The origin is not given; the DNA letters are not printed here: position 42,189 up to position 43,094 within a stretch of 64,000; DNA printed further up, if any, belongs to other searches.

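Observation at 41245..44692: uvrA split at the inter-module linker by a same-strand ORF6N (KilA-N-like) gene, with both halves intact and translationally coupled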

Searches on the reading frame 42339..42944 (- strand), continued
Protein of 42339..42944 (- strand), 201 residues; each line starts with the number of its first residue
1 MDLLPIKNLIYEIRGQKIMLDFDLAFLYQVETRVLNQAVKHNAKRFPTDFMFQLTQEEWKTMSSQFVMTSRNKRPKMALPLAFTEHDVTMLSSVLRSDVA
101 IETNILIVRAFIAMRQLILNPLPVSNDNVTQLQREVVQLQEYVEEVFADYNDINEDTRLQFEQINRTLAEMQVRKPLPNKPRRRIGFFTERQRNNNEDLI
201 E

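Call 52: fold_search(model_id=the predicted structure, library=pdb)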
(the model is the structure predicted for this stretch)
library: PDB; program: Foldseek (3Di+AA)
matches with E <= 10: 47; with E <= 0.001: 0
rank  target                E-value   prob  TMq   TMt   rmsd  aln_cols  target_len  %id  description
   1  7yk3_B                1.8e+00  0.03  0.12  0.12  11.9        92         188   14  Crystal structure of DarTG toxin-antitoxin complex from Mycobacterium tuberculosis (released 2023-05-31)
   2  9y6s_6k               1.9e+00  0.06  0.15  0.01  19.3       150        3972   15  96-nm repeat of the Leishmania tarentolae doublet microtubule (released 2025-12-17)
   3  7e2c_J                2.3e+00  0.03  0.13  0.05  21.0       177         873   16  Monomer of TRAPPII (open) (released 2022-02-09)
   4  4e3c_A                2.4e+00  0.04  0.14  0.07  20.1       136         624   13  X-ray crystal structure of human IKK2 in an active conformation (released 2013-06-19)
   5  2c6y_B                3.1e+00  0.02  0.14  0.21   9.0        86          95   10  Crystal structure of interleukin enhancer-binding factor 1 bound to DNA (released 2006-04-18)
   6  3ezf                  3.3e+00  0.10  0.18  0.11   7.8        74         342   18  Partition Protein (released 2009-06-02)
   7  6zs9_A5               3.8e+00  0.03  0.16  0.16  22.4       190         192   12  Human mitochondrial ribosome in complex with ribosome recycling factor (released 2020-10-14)
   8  8ylh_B                4.0e+00  0.03  0.15  0.17  11.9       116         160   14  Crystal structure of Pectobacterium atrosepticum PecS (released 2024-11-13)
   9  6i5f_B                4.3e+00  0.03  0.15  0.05  15.2       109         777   11  Crystal structure of DNA-free E.coli MutS P839E dimer mutant (released 2019-08-14)
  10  2enk_MODEL_1_A        4.9e+00  0.02  0.11  0.19  12.2        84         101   12  Solution structure of a putativ DNA-binding domain of the humansolute carrier family 30 (zinc transporter) pro (released 2007-10-02)
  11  7poo_A                4.9e+00  0.01  0.12  0.08   7.6        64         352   12  Crystal structure of profragilysin-3 (proBFT-3) from Bacteroides fragilis in complex with foliosidine in P212121. (released 2022-09-14)
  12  3p24_A                5.2e+00  0.01  0.12  0.08   7.4        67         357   12  Structure of profragilysin-3 from Bacteroides fragilis (released 2010-12-29)
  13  5i44_B                5.6e+00  0.12  0.19  0.49   4.6        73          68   19  Structure of RacA-DNA complex; P21 form (released 2016-05-04)
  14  8ebt_K                5.6e+00  0.02  0.12  0.14  13.4       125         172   13  XPA repositioning Core7 of TFIIH relative to XPC-DNA lesion (Cy5) (released 2023-04-19)
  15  6eu2_O                5.6e+00  0.02  0.13  0.06  20.6       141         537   10  Apo RNA Polymerase III - open conformation (oPOL3) (released 2018-01-17)
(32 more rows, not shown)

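Call 66: find_related_loci(query=A2, collection=viral_contigs, flank=3000)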
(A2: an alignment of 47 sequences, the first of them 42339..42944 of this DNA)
Query A2 (201 aa) in viral_contigs; peptide patterns used: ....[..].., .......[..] (x = any residue, [..] = any of these).
131 stretches matched a pattern; 66 encode a relative of the query (tblastn E <= 1e-3); 66 distinct loci.
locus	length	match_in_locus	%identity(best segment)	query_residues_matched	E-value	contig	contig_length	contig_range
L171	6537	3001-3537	69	6-187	1e-82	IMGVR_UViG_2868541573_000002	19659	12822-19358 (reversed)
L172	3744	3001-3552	67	1-187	6e-80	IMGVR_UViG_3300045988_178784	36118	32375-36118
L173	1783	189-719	63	6-187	6e-75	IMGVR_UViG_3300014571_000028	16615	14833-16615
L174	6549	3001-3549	60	6-193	3e-70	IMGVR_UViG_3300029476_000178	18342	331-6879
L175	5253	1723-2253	62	6-187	3e-70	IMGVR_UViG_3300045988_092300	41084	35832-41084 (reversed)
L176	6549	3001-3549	60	6-193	5e-70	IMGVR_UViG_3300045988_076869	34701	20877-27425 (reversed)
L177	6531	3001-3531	62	6-187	1e-69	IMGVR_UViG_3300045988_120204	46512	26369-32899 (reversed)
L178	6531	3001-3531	62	6-187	1e-69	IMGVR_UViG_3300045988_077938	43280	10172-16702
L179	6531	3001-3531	62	6-187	1e-69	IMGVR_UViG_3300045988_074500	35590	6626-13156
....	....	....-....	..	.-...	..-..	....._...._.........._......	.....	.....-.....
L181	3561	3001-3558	56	2-192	1e-65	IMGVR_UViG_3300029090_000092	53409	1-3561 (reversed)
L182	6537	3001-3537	60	6-187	2e-65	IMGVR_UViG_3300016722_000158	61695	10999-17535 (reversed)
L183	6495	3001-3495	62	6-175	7e-65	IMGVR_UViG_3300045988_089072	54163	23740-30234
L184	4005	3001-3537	59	6-187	5e-64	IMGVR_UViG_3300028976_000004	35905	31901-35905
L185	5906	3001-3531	58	6-187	9e-64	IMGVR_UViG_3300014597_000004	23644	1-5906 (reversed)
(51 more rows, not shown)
